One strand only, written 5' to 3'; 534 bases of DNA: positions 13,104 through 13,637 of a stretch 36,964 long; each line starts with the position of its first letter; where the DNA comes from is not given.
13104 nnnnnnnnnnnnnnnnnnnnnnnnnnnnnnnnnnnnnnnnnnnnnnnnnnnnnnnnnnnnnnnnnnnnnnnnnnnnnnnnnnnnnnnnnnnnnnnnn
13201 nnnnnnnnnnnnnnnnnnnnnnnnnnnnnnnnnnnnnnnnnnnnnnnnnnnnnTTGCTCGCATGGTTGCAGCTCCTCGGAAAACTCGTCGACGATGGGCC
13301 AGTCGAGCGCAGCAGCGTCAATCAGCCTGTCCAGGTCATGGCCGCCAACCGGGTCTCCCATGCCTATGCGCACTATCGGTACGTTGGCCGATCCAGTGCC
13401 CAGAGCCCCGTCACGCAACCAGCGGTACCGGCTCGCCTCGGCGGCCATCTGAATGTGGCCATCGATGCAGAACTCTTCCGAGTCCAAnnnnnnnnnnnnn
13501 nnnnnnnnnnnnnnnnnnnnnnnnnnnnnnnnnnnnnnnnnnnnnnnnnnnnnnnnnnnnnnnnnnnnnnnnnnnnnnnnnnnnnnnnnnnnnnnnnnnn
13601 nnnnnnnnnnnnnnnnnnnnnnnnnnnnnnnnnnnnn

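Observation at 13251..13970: Phage-encoded CsrA/RsmA homologue with a long C-terminal tail, translationally coupled to an unknown 137-aa protein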

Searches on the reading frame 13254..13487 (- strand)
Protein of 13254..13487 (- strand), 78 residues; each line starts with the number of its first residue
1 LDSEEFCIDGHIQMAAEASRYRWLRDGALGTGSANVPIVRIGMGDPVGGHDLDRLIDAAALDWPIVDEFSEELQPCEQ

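Call 71: predict_structure(alignment_id=A5)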
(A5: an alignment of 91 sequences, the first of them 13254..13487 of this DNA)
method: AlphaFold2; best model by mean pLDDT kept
length: 78 residues; sequences in the alignment: 91
mean_pLDDT: 71.6   pTM: 0.51
mean pLDDT of the five models: 71.6, 71.3, 69.2, 68.8, 64.1
residues with pLDDT >= 90: 0; 70-90: 51; 50-70: 18; < 50: 9
segments of 3 or more residues with pLDDT < 50: 71-76
pLDDT, mean of each block of 10 residues (from residue 1): 67 85 76 71 82 82 58 46
secondary structure, 60 per line:
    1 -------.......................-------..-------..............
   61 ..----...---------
elements in order: H8-30 H49-62

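Call 74: fold_search(model_id=the predicted structure, library=pdb)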
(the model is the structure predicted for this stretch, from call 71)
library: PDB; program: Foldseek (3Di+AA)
matches with E <= 10: 12; with E <= 0.001: 0
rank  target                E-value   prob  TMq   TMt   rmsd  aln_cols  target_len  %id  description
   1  9cc7_C                2.8e+00  0.04  0.21  0.12  14.7        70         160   14  Bacteriophage PhiTE extended connector complex (released 2025-04-16)
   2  6dv2_A                3.4e+00  0.08  0.24  0.06   4.4        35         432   23  Crystal Structure of Human Mitochondrial Trifunctional Protein (released 2018-09-26)
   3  6dv2_E                4.5e+00  0.07  0.23  0.06   4.4        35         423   23  Crystal Structure of Human Mitochondrial Trifunctional Protein (released 2018-09-26)
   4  6wc5_A                4.8e+00  0.04  0.26  0.23  14.8        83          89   11  Crystal Structure of a Ternary MEF2B/NKX2-5/myocardin enhancer DNA Complex (released 2020-07-22)
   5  6dv2_D                5.2e+00  0.06  0.24  0.06   4.4        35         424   23  Crystal Structure of Human Mitochondrial Trifunctional Protein (released 2018-09-26)
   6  9o10_A                5.2e+00  0.06  0.28  0.11   7.9        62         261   14  Kv2.1 with voltage sensor in the up conformation under high potassium (released 2025-05-28)
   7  6dv2_C                5.5e+00  0.06  0.23  0.06   4.4        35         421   23  Crystal Structure of Human Mitochondrial Trifunctional Protein (released 2018-09-26)
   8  7x1n_C                6.3e+00  0.04  0.29  0.25  14.7        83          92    8  Crystal structure of MEF2D-MRE complex (released 2022-05-25)
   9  7x1n_B                6.8e+00  0.03  0.28  0.26  14.6        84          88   12  Crystal structure of MEF2D-MRE complex (released 2022-05-25)
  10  5cdw_C                6.8e+00  0.02  0.13  0.11   9.2        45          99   22  Crystal Structure Analysis of a mutant Grb2 SH2 domain (W121G) with a pYVNV peptide (released 2016-05-25)
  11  6dv2_F                8.9e+00  0.04  0.23  0.06   4.4        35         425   23  Crystal Structure of Human Mitochondrial Trifunctional Protein (released 2018-09-26)
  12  9d93_Oa               9.6e+00  0.03  0.25  0.05   6.8        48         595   12  Mycobacteriophage Bxb1 tail tip - Composite map and model (released 2024-09-25)

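Call 75: fold_search(model_id=the predicted structure, library=viral)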
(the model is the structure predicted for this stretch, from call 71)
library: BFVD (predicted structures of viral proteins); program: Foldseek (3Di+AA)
matches with E <= 10: 76; with E <= 0.001: 0
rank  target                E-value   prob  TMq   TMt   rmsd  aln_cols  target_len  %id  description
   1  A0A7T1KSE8            7.6e-01  0.07  0.17  0.15  11.8        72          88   19  Helix-turn-helix DNA binding protein [Gordonia phage Lilbeanie]
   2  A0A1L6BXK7            2.4e+00  0.10  0.34  0.11  10.1        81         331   12  NSP3 [Rotavirus J]
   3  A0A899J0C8            3.0e+00  0.04  0.19  0.21  11.3        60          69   22  (no name in the UniProt tables at hand)
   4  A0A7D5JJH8            3.2e+00  0.09  0.30  0.25   8.8        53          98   19  (no name in the UniProt tables at hand)
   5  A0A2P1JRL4            3.2e+00  0.07  0.25  0.13   5.5        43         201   12  C2H2-type domain-containing protein [Mycobacterium phage Jeon]
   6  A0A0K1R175            3.2e+00  0.05  0.20  0.19   9.6        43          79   23  Myristylated tegument protein [Testudinid alphaherpesvirus 3]
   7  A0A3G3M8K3            3.4e+00  0.04  0.21  0.15   8.8        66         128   18  Helix-turn-helix domain-containing protein [Gordonia phage Fosterous]
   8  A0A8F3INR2            4.2e+00  0.07  0.28  0.20   9.7        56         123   12  (no name in the UniProt tables at hand)
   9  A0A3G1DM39            4.5e+00  0.06  0.27  0.10  10.0        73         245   11  Non-structural protein 3 (Fragment) [Rotavirus H]
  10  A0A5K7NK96            4.5e+00  0.05  0.24  0.23   8.0        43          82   16  Helix-turn-helix DNA binding domain protein [Rothia phage Spartoi]
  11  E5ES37                4.9e+00  0.06  0.27  0.31  11.5        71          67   17  (no name in the UniProt tables at hand)
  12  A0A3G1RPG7            4.9e+00  0.05  0.30  0.09  13.3        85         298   19  Non-structural protein 3 [Ruddy turnstone rotavirus]
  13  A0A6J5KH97            4.9e+00  0.02  0.19  0.17  14.2        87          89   15  Uncharacterized protein [uncultured Caudovirales phage]
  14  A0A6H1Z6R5            4.9e+00  0.02  0.20  0.18  20.4        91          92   15  (no name in the UniProt tables at hand)
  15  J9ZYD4                5.2e+00  0.03  0.16  0.15  10.2        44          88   16  Capsid protein (Fragment) [Torque teno sus virus 1a]
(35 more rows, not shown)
